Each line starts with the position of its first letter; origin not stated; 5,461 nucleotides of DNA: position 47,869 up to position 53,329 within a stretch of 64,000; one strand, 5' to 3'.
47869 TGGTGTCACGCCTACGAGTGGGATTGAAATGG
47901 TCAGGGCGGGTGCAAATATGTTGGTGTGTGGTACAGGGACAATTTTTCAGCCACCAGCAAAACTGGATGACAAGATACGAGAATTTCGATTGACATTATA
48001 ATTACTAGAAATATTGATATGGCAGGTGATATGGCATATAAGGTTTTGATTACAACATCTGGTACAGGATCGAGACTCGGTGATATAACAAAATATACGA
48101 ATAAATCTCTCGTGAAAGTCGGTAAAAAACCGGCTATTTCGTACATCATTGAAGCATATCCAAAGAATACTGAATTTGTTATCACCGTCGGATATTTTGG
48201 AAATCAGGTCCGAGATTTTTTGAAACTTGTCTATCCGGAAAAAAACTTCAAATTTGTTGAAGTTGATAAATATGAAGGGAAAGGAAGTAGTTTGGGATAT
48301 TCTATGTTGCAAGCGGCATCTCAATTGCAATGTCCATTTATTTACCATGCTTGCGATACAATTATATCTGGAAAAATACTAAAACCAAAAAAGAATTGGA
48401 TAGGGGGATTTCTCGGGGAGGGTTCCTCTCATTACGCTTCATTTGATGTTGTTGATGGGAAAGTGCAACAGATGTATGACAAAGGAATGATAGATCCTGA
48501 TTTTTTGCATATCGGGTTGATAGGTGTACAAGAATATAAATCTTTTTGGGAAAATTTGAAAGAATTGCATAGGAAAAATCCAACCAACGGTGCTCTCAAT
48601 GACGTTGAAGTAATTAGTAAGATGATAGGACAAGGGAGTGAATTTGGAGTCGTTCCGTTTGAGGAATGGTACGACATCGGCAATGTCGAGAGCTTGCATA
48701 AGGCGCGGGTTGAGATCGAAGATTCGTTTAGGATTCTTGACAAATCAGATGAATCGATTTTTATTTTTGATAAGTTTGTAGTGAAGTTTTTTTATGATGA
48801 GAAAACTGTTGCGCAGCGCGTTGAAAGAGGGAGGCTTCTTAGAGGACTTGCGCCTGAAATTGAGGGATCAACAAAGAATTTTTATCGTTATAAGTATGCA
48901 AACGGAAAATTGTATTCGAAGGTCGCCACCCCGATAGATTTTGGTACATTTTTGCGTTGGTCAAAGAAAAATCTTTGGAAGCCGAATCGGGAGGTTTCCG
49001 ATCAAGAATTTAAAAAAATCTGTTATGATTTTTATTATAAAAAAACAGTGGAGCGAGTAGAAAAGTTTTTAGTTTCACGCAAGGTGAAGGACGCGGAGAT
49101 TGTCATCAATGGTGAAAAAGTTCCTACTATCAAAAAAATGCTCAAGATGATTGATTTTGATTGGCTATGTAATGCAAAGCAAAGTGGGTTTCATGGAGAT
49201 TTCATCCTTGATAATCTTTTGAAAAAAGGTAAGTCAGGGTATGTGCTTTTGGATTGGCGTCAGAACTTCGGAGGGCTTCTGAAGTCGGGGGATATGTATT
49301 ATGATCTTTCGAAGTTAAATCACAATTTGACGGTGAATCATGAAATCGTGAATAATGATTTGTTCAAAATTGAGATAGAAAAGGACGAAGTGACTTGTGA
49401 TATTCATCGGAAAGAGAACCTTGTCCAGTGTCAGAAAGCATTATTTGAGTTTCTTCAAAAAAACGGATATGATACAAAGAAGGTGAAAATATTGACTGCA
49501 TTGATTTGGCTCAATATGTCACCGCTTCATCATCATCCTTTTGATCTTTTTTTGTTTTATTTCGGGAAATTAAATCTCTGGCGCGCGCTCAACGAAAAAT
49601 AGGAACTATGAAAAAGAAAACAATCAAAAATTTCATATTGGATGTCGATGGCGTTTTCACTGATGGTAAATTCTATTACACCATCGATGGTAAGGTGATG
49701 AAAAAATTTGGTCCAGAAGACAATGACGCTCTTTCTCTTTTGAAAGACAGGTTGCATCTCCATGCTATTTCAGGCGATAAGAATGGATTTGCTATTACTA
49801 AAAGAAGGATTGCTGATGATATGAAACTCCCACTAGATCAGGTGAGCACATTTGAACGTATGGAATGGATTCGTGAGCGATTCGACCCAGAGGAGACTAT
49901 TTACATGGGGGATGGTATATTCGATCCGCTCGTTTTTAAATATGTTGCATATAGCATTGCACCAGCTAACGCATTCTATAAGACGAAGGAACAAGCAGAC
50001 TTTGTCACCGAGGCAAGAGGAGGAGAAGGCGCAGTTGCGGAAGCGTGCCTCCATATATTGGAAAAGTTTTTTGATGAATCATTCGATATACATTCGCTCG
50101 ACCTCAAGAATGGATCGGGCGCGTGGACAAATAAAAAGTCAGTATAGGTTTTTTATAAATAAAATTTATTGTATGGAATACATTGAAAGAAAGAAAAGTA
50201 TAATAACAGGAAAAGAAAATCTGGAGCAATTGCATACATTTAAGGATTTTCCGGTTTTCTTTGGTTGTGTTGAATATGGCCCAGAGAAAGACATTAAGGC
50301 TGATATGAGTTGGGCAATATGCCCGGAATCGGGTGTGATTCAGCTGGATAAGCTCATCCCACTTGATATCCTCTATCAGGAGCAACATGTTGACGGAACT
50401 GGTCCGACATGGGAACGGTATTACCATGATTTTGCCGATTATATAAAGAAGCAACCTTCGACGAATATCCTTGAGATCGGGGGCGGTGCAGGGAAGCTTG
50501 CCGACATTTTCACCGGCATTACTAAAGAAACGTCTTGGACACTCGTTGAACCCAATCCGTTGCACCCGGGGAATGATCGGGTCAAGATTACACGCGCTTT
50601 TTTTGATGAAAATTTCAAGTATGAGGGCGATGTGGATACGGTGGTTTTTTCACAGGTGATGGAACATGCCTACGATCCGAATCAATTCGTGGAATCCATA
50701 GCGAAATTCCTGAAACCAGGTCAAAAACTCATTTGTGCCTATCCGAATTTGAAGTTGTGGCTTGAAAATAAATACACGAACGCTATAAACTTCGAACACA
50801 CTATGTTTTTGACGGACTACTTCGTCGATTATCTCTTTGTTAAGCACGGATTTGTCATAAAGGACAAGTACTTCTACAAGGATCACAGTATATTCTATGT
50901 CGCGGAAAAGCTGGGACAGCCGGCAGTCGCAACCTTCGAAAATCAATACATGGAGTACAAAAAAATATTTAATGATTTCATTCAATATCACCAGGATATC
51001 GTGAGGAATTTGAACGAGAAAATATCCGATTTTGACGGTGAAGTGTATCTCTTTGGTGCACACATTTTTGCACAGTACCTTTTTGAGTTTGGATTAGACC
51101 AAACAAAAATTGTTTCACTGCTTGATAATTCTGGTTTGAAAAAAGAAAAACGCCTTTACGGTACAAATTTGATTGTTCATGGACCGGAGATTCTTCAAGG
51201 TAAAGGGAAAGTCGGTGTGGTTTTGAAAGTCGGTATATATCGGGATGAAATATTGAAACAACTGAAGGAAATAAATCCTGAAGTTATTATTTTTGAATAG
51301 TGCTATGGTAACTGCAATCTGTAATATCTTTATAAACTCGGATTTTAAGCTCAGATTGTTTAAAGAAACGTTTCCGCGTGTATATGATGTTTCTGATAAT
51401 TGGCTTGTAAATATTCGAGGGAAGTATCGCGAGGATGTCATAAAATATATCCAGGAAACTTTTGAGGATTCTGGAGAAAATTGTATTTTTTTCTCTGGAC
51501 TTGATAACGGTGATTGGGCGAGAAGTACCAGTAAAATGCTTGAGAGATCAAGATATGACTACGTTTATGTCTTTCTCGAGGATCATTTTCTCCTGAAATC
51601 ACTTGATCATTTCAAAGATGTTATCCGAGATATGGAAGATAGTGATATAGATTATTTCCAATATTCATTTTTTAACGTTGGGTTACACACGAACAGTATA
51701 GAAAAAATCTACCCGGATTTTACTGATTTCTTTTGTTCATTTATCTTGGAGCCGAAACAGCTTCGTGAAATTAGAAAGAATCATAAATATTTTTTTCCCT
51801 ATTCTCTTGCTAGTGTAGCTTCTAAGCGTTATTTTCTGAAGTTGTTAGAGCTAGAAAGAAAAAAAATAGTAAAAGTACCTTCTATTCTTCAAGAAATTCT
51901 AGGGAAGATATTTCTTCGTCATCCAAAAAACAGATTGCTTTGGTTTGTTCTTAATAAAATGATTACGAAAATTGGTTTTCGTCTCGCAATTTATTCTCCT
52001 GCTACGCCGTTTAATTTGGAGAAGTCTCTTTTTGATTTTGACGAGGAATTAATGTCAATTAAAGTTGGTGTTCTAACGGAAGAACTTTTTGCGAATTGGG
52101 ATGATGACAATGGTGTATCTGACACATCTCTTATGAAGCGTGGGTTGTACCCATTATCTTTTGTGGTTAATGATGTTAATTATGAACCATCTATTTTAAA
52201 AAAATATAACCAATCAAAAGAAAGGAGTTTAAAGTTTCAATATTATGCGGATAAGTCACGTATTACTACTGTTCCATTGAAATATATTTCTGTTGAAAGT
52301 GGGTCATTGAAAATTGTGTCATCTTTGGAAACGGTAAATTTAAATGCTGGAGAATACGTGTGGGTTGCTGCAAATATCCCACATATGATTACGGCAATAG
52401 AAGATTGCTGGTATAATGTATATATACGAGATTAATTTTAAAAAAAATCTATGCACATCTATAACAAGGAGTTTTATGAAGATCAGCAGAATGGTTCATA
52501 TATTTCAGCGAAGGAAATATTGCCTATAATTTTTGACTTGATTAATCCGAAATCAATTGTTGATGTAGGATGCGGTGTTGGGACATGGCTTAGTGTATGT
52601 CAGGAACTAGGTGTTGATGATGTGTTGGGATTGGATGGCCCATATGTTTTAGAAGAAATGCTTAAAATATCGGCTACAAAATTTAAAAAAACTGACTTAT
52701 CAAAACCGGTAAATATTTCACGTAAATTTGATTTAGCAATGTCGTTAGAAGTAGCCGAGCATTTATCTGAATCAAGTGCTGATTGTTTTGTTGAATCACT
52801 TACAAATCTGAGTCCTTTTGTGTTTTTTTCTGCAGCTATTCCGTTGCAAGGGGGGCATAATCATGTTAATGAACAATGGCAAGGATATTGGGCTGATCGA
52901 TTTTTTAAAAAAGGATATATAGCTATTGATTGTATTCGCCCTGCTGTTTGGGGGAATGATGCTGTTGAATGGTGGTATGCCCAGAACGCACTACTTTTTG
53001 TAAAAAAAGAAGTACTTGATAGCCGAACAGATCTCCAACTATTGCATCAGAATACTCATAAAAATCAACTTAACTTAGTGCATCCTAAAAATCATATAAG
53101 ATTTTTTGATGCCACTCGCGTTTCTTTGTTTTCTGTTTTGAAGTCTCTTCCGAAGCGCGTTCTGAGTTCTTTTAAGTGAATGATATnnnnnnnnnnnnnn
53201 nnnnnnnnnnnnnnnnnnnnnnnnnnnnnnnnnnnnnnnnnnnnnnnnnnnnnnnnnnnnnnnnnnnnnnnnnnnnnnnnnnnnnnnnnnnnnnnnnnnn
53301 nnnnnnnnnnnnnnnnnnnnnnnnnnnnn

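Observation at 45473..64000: Glycan biosynthesis cluster unusually rich in methyltransferases, with an AsnB-like amidotransferase and a fused nucleotidyltransferase-kinase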

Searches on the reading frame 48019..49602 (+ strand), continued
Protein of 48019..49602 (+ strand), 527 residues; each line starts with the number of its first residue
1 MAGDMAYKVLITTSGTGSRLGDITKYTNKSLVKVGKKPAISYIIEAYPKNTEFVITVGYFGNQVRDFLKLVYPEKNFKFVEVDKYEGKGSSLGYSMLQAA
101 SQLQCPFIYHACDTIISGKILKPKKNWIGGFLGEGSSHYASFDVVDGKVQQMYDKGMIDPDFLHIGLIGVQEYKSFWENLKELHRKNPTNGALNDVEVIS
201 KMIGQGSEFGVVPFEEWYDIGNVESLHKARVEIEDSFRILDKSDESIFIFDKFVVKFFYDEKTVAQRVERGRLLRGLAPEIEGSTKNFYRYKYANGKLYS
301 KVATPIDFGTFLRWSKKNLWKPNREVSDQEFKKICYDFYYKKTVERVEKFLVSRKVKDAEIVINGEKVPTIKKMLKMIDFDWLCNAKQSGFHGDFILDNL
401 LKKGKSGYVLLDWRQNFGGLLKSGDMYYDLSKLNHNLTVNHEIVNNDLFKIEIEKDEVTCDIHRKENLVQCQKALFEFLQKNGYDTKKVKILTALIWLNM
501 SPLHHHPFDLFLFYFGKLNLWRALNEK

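Call 69: search_protein_families(library=ncbifam, proteins=[L079:2453-3607:+, L040:12899-13897:+, L079:3609-3956:+, L040:9661-10014:+, L078:4077-4901:+, L040:13902-14633:+, L004:14184-15461:+, L004:12183-12959:+, L083:7915-8439:+], max_evalue=0.01)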
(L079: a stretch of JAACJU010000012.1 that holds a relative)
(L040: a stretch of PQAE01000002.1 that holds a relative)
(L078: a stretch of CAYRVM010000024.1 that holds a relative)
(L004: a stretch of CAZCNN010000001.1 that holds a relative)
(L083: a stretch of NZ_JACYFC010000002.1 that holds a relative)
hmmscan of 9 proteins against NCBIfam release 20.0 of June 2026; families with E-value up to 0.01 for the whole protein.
L079:2453-3607:+ (384 aa): 1 family
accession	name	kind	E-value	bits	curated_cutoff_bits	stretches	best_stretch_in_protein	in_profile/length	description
TIGR02810.1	agaZ_gatZ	equivalog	0.00054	19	568.8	1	25-171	24-171/420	D-tagatose-bisphosphate aldolase, class II, non-catalytic subunit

L040:12899-13897:+ (332 aa): 4 families
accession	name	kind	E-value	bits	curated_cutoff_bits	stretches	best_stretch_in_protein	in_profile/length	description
TIGR00167.1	cbbA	subfamily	6e-05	22.6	215.6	1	14-157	27-150/290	ketose-bisphosphate aldolase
NF012002.0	PRK15458.1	equivalog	8.3e-05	21.8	707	1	17-110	29-128/428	tagatose-bisphosphate aldolase subunit KbaZ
TIGR02810.1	agaZ_gatZ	equivalog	0.00021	20.3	568.8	1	16-110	24-124/420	D-tagatose-bisphosphate aldolase, class II, non-catalytic subunit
TIGR01859.1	fruc_bis_ald_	equivalog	0.0039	17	343.05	1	16-144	27-137/282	class II fructose-1,6-bisphosphate aldolase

L079:3609-3956:+ (115 aa): 2 families
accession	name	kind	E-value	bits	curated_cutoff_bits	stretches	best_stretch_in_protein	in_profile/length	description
NF012004.0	PRK15460.1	equivalog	9.9e-09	34.4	859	1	7-115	370-478/478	mannose-1-phosphate guanyltransferase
TIGR01479.1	GMP_PMI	equivalog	1.3e-08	34.1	372.95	1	8-113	361-466/467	mannose-1-phosphate guanylyltransferase/mannose-6-phosphate isomerase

L040:9661-10014:+ (117 aa): 3 families
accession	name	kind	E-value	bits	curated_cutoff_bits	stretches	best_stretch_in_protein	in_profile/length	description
TIGR01479.1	GMP_PMI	equivalog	1.9e-12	46.7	372.95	1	5-116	352-467/467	mannose-1-phosphate guanylyltransferase/mannose-6-phosphate isomerase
NF012004.0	PRK15460.1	equivalog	5.1e-10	38.6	859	1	11-116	368-477/478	mannose-1-phosphate guanyltransferase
TIGR04366.1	cupin_WbuC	subfamily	0.0035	17.2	42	0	29-100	33-115/132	WbuC family cupin fold metalloprotein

L078:4077-4901:+ (274 aa): 0 families

L040:13902-14633:+ (243 aa): 11 families
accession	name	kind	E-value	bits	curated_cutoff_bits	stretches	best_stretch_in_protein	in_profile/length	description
TIGR03992.1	Arch_glmU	subfamily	8.5e-08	31.5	292.1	1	7-115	2-109/393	bifunctional sugar-1-phosphate nucleotidylyltransferase/acetyltransferase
NF041313.1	UDPGP_AglF_Halo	equivalog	2.3e-07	30.5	400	1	8-115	3-108/234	UTP--glucose-1-phosphate uridylyltransferase AglF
TIGR01208.1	rmlA_long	equivalog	6.6e-07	28.5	320.25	1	7-121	1-116/353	glucose-1-phosphate thymidylyltransferase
TIGR02623.1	G1P_cyt_trans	equivalog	3.7e-06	26.6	300.25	1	7-70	2-67/255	glucose-1-phosphate cytidylyltransferase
NF010939.0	PRK14359.1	equivalog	4.5e-06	25.5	592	1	7-92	4-87/430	bifunctional UDP-N-acetylglucosamine diphosphorylase/glucosamine-1-phosphate N-acetyltransferase GlmU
NF041135.1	IPPtranDIPPsyn_Thcocales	equivalog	5.3e-06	25.7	580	1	8-172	3-159/419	bifunctional L-myo-inositol-1-phosphate cytidylyltransferase/CDP-L-myo-inositol myo-inositolphosphotransferase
NF049965.1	GlMnHpPGnyltfHddC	equivalog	9.9e-05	22.1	300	1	8-97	3-94/221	D-glycero-D-manno-heptose 1-phosphate guanosyltransferase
NF045761.1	NAMPUrTaseMurU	equivalog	0.00013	21.9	250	1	7-68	2-65/226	N-acetylmuramate alpha-1-phosphate uridylyltransferase MurU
TIGR01207.1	rmlA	equivalog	0.00037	19.7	360.65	1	9-44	3-38/286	glucose-1-phosphate thymidylyltransferase RfbA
NF045495.1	AdoCbiPCobY_Meth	equivalog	0.001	18.6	250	1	8-117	3-108/195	adenosylcobinamide-phosphate guanylyltransferase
NF012024.0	PRK15480.1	equivalog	0.0031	16.7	588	0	7-45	5-43/292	glucose-1-phosphate thymidylyltransferase RfbA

L004:14184-15461:+ (425 aa): 0 families

L004:12183-12959:+ (258 aa): 0 families

L083:7915-8439:+ (174 aa): 9 families
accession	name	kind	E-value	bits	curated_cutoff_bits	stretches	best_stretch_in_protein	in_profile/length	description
TIGR01670.1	KdsC-phosphatas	subfamily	1.6e-20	73.6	106.95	1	5-145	2-145/154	3-deoxy-D-manno-octulosonate 8-phosphate phosphatase, YrbI family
NF058599.1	KDN-9-PPhBT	equivalog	2e-16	60.6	180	1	4-149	2-150/152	3-deoxy-D-glycero-D-galacto-nonulopyranosonate 9-phosphatase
NF007019.0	PRK09484.1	equivalog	4.5e-16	59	208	1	5-148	26-172/187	3-deoxy-manno-octulosonate-8-phosphatase KdsC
NF002245.0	PRK01158.1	equivalog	3.2e-11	43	198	1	91-150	172-230/233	phosphoglycolate phosphatase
TIGR02726.1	phenyl_P_delta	equivalog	1.2e-09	38.6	281.95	1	6-149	9-155/169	phenylphosphate carboxylase subunit delta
TIGR01487.1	Pglycolate_arch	equivalog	1.5e-08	34.8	122.75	1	91-138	162-209/215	phosphoglycolate phosphatase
TIGR01482.1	SPP-subfamily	subfamily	4.6e-06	26.4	107.15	1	91-150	164-222/225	sucrose-phosphate phosphatase subfamily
TIGR00099.1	Cof-subfamily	subfamily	4.8e-06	26.4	137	1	87-136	199-247/256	Cof-type HAD-IIB family hydrolase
NF045966.1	YcsE_rel_Pase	equivalog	6.7e-05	22.5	220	1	89-134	204-249/265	YcsE-related riboflavin metabolism phosphatase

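Call 73: search_dna_similar(query=P0121, collection=plasmids, mode=protein, max_evalue=1e-20, max_rows=20)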
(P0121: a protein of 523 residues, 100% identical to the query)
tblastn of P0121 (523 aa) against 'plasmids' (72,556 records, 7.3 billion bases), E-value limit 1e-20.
No match.

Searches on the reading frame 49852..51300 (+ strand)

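Call 5: search_protein_families(library=pfam, proteins=[window:49852-51300:+], max_evalue=0.001)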
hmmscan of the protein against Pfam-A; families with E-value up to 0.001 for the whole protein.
window:49852-51300:+ (482 aa): 4 families
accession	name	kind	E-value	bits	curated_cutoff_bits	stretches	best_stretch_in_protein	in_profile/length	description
PF13489.12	Methyltransf_23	-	2e-11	44.3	27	1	189-308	11-134/164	Methyltransferase domain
PF08242.18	Methyltransf_12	-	0.00011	23.3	30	1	207-290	1-95/98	Methyltransferase domain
PF13847.12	Methyltransf_31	-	0.00012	22.2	27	1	252-305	64-119/145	Methyltransferase domain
PF08241.18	Methyltransf_11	-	0.00017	22.6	21.2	1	258-295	58-95/95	Methyltransferase domain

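Call 9: search_protein_families(library=ncbifam, proteins=[window:49852-51300:+], max_evalue=0.001)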
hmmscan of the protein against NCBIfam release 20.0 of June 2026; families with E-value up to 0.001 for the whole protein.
window:49852-51300:+ (482 aa): 2 families
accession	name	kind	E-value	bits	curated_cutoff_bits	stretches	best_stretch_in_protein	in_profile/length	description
TIGR01983.1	UbiG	equivalog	0.00052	19.4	102.95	0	203-296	50-152/228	bifunctional 2-polyprenyl-6-hydroxyphenol methylase/3-demethylubiquinol 3-O-methyltransferase UbiG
NF008264.0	PRK11036.1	equivalog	0.00069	19.2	366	0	257-301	109-153/261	tRNA uridine 5-oxyacetic acid(34) methyltransferase CmoM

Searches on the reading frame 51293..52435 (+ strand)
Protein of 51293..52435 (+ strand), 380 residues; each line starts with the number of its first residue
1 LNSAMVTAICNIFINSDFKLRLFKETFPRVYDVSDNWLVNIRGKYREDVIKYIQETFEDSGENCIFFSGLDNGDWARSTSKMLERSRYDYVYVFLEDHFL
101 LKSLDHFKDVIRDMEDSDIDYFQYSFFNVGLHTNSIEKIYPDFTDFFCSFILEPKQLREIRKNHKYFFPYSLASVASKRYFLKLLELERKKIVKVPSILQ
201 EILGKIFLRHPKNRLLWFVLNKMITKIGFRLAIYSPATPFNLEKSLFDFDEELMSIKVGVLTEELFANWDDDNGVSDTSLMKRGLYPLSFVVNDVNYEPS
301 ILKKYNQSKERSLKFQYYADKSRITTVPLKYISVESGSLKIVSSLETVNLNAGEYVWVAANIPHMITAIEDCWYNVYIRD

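Call 5: search_protein_families(library=pfam, proteins=[window:51293-52435:+], max_evalue=0.001)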
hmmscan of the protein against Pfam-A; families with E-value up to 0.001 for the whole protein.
window:51293-52435:+ (380 aa): 0 families

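Call 8: search_protein_families(library=pfam, proteins=[window:51293-52435:+], max_evalue=0.01)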
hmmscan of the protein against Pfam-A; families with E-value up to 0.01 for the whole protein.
window:51293-52435:+ (380 aa): 0 families

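Call 9: search_protein_families(library=ncbifam, proteins=[window:51293-52435:+], max_evalue=0.001)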
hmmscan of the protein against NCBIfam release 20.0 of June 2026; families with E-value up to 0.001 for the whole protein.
window:51293-52435:+ (380 aa): 0 families

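Call 29: search_protein_families(library=pfam, proteins=[window:51305-52435:+], max_evalue=1)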
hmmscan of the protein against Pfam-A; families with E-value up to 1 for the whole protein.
window:51305-52435:+ (376 aa): 2 families
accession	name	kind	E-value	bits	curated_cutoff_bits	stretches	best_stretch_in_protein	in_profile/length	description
PF07883.17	Cupin_2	-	0.087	13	27.2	1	327-364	21-58/70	Cupin domain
PF22200.2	ExsA_N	-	0.1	13.4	27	0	75-115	37-77/136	ExsA N-terminal regulatory domain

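Call 47: find_homologous_proteins(query=window:51305-52432:+, max_evalue=0.001)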
Query window:51305-52432:+ (376 aa): 84 proteins with E <= 0.001 among 1839 candidates.
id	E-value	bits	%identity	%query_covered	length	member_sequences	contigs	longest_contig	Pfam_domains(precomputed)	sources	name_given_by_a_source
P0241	7.2e-251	850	100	100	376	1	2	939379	-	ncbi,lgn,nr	ncbi:MAG: hypothetical protein PHH40_01265 [Candidatus Moranbacteria bacterium]|nr:hypothetical prot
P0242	3.9e-202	689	78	100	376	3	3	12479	-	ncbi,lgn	-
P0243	3.2e-201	686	78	100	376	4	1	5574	-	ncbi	-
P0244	1.0e-197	675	77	100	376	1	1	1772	-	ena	-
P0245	1.3e-185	635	73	100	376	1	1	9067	-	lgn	-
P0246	3.3e-180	617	71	100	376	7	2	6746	-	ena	-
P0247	9.4e-178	609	71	100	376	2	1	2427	-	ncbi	-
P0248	3.2e-169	581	67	100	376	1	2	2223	-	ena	-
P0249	1.4e-160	553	64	100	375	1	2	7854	-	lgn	-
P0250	5.0e-157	541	63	100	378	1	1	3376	-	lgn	-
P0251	4.8e-148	511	59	100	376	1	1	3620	-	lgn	-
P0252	1.8e-141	490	58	99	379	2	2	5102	-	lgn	-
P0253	1.4e-140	487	58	99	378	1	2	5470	-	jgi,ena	-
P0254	4.4e-140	485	58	99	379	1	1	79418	-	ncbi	-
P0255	1.1e-138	481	59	99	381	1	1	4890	-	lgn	-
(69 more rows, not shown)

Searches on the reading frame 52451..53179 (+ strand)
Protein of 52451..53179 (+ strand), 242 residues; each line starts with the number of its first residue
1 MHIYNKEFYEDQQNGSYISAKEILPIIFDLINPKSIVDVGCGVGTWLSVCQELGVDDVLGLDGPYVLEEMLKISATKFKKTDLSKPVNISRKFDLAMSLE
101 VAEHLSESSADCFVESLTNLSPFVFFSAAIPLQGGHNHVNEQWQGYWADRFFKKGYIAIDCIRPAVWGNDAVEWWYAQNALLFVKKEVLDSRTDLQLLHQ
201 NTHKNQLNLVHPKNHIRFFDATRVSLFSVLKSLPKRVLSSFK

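Call 5: search_protein_families(library=pfam, proteins=[window:52451-53179:+], max_evalue=0.001)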
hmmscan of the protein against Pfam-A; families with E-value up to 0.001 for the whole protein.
window:52451-53179:+ (242 aa): 3 families
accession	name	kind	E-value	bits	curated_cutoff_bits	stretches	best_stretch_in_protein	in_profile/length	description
PF13489.12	Methyltransf_23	-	7.7e-10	39.2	27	1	28-107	18-96/164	Methyltransferase domain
PF13649.12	Methyltransf_25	-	0.00021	22.3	27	1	36-115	1-87/97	Methyltransferase domain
PF08241.18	Methyltransf_11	-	0.00025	22.1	21.2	1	37-115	1-82/95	Methyltransferase domain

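Call 9: search_protein_families(library=ncbifam, proteins=[window:52451-53179:+], max_evalue=0.001)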
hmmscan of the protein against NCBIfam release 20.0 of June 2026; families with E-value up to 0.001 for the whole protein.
window:52451-53179:+ (242 aa): 1 family
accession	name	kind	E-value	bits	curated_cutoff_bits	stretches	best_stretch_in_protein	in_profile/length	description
NF043040.1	corrin_prot_MT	hypoth_equivalog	3.9e-05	23.2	180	1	34-117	43-118/216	corrinoid protein-associated methyltransferase CpaM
